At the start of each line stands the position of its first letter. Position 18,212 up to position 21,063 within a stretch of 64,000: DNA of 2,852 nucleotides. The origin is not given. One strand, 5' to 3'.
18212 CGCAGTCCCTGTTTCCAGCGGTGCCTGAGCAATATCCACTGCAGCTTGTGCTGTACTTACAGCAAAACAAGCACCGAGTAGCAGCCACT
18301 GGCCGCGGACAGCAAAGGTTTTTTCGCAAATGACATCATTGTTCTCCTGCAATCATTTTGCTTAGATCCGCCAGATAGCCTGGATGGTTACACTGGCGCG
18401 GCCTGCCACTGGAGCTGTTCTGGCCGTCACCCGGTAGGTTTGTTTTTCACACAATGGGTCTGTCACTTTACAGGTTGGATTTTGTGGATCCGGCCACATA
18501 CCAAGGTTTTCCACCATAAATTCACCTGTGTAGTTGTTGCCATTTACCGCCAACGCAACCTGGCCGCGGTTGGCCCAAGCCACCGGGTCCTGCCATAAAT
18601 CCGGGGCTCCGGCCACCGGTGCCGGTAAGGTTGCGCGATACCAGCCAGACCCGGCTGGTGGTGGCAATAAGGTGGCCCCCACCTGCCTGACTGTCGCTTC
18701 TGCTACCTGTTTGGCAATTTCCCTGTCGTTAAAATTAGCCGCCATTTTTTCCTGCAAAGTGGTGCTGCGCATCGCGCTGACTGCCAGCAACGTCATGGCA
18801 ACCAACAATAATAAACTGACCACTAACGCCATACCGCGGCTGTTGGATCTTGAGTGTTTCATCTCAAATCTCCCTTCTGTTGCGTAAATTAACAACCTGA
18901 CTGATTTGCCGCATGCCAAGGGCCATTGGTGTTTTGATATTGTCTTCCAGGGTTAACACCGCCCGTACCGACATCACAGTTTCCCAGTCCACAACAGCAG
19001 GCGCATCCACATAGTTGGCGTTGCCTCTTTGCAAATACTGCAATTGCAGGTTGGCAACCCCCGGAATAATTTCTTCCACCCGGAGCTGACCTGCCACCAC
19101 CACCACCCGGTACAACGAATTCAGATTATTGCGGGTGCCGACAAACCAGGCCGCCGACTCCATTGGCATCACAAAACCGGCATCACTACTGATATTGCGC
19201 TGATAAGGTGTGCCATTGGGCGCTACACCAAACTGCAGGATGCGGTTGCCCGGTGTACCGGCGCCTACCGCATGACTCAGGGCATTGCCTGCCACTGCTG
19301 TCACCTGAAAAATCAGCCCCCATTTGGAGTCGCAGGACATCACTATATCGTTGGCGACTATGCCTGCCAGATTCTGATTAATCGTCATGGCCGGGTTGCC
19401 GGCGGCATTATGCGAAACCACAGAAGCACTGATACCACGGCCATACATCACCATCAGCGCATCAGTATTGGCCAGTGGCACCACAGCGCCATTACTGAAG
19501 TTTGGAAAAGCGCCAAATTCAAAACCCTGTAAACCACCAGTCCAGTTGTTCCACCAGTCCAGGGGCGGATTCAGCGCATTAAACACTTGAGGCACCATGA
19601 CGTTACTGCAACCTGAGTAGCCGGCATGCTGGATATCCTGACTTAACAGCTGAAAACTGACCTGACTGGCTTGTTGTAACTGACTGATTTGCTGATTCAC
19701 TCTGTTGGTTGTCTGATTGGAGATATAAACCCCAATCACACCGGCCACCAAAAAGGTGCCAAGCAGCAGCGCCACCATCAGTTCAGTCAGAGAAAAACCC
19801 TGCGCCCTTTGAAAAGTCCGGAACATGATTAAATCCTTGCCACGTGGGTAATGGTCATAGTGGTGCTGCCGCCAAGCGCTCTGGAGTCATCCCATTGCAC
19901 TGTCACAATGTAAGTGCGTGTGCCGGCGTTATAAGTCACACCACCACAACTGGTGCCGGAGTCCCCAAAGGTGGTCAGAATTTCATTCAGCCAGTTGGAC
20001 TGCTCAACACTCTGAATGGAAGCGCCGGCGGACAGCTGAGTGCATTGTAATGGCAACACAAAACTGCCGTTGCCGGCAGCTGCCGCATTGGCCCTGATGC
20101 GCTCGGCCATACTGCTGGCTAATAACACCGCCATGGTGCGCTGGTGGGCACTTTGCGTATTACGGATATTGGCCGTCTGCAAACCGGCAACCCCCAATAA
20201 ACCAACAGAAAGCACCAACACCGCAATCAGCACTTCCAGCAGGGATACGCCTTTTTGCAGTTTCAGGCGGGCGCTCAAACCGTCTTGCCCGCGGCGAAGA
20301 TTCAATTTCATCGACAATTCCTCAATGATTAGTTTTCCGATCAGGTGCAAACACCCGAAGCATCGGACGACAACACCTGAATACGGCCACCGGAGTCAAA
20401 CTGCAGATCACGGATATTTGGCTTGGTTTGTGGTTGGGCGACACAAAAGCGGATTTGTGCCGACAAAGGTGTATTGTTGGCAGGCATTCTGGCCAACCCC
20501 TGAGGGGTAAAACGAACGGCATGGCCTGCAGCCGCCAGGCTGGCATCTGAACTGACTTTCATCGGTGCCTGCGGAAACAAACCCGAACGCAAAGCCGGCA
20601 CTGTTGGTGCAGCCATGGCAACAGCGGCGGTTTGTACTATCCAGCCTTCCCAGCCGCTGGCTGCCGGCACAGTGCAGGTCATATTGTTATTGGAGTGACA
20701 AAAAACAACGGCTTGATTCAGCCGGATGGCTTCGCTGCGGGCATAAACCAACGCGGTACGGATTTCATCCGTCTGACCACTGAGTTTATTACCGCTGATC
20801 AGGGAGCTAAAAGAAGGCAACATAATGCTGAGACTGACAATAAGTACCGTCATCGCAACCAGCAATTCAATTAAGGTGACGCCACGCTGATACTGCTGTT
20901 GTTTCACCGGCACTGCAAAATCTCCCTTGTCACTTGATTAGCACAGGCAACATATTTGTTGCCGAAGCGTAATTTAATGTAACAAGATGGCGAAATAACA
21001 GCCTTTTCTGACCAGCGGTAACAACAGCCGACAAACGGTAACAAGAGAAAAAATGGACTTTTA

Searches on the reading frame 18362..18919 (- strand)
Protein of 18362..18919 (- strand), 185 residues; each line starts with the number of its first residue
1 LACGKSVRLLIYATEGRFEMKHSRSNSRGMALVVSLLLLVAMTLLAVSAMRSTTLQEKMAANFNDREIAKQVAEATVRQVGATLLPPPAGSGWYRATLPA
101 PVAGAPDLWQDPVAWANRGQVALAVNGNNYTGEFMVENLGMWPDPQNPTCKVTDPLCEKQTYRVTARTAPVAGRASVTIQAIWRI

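Call 5: search_protein_families(library=ncbifam, proteins=[window:18362-18919:-])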
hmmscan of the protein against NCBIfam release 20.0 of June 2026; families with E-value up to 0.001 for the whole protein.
window:18362-18919:- (185 aa): 1 family
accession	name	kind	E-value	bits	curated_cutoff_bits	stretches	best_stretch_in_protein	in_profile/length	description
NF037980.1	T2SS_GspK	equivalog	0.00096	18.8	130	0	28-77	2-51/307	type II secretion system minor pseudopilin GspK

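Call 6: search_protein_families(library=pfam, proteins=[window:18362-18919:-])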
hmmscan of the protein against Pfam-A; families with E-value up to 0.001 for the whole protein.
window:18362-18919:- (185 aa): 2 families
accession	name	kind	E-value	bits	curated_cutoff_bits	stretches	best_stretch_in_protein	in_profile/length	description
PF14341.11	PilX_N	-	2.1e-15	56.9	25.5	1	28-76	1-49/51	PilX N-terminal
PF13681.11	PilX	-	0.00028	21.7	27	1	106-182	17-86/89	Type IV pilus assembly protein PilX C-term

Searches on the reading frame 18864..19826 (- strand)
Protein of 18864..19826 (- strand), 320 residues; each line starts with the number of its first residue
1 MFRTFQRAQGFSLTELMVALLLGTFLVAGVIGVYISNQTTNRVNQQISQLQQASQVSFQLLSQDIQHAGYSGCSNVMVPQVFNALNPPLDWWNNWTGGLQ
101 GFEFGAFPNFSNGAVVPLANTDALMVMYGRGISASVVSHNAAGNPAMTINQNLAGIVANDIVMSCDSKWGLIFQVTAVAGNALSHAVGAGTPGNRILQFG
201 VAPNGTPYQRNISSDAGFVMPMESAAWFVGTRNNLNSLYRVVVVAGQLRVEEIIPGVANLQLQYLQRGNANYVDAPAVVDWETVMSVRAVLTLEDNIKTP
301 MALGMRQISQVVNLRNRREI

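Call 5: search_protein_families(library=ncbifam, proteins=[window:18864-19826:-])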
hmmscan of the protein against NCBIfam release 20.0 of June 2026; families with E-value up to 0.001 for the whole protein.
window:18864-19826:- (320 aa): 2 families
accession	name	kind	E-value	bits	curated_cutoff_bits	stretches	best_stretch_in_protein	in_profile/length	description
NF007848.0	PRK10557.1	equivalog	1.2e-06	28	120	1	6-71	8-73/192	prepilin peptidase-dependent protein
NF038304.1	EPS_HpsC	equivalog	4.9e-05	23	200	1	5-70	17-82/318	hormogonium polysaccharide secretion pseudopilin HpsC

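Call 6: search_protein_families(library=pfam, proteins=[window:18864-19826:-])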
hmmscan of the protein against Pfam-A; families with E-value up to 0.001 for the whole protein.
window:18864-19826:- (320 aa): 1 family
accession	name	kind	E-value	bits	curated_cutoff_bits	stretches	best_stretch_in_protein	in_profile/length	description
PF07963.17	N_methyl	-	3.4e-05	23.7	21.2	1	7-30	3-26/27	Prokaryotic N-terminal methylation motif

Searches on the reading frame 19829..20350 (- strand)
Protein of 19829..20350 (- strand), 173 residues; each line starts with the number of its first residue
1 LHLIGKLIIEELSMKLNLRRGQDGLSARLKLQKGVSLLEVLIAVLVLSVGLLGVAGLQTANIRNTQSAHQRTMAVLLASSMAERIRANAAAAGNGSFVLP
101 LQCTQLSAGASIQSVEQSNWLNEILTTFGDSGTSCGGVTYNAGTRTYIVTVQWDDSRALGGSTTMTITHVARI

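Call 5: search_protein_families(library=ncbifam, proteins=[window:19829-20350:-])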
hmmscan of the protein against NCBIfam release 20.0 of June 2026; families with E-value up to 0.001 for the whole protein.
window:19829-20350:- (173 aa): 2 families
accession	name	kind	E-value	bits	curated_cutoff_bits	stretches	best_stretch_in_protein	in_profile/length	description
TIGR02523.1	type_IV_pilV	equivalog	7.5e-21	75.1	52.2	1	32-98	1-67/139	type IV pilus modification protein PilV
TIGR02532.1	IV_pilin_GFxxxE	domain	0.00031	20.5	16.3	1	32-54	1-23/24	prepilin-type N-terminal cleavage/methylation domain-containing protein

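Call 6: search_protein_families(library=pfam, proteins=[window:19829-20350:-])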
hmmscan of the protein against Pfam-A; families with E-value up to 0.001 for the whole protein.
window:19829-20350:- (173 aa): 2 families
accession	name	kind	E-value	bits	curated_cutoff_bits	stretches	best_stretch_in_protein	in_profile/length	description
PF07963.17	N_methyl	-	1.2e-05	25.1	21.2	1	30-54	2-26/27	Prokaryotic N-terminal methylation motif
PF22150.1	Tt1218-like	-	0.00012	22.5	27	1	56-94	1-39/76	Type IV pilin Tt1218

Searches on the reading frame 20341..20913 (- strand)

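Call 5: search_protein_families(library=ncbifam, proteins=[window:20341-20913:-])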
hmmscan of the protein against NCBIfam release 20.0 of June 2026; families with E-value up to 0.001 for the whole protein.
window:20341-20913:- (190 aa): 8 families
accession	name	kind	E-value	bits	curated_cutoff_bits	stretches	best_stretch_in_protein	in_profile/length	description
NF007800.0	PRK10506.1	equivalog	2.4e-07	30.7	158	1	6-82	5-82/163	prepilin peptidase-dependent protein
TIGR02596.1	TIGR02596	subfamily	2.8e-05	24.3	70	1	13-70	2-59/196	Verru_Chthon cassette protein D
NF041013.1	T4P_ComGE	equivalog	6.7e-05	22.9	49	1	9-51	3-45/83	competence type IV pilus minor pilin ComGE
TIGR02532.1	IV_pilin_GFxxxE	domain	0.0003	20.5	16.3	1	9-24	1-16/24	prepilin-type N-terminal cleavage/methylation domain-containing protein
TIGR01708.2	typeII_sec_gspH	equivalog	0.00046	20.2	80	1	9-125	1-115/169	type II secretion system minor pseudopilin GspH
NF007862.0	PRK10574.1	equivalog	0.00054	20.1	138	1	8-60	3-52/145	prepilin peptidase-dependent pilin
NF047828.1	T3SSXpsI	equivalog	0.00058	19.9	150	1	9-60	1-49/132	type II secretion system protein XpsI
NF040982.1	ComGD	equivalog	0.00089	19.7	70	0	9-77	1-69/139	competence type IV pilus minor pilin ComGD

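Call 6: search_protein_families(library=pfam, proteins=[window:20341-20913:-])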
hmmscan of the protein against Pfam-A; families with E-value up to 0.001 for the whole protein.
window:20341-20913:- (190 aa): 2 families
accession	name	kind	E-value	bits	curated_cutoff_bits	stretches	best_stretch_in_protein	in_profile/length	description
PF12019.13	GspH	-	3e-13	50.6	21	1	48-161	2-93/108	Type II transport protein GspH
PF07963.17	N_methyl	-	2.3e-06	27.4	21.2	1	8-31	3-26/27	Prokaryotic N-terminal methylation motif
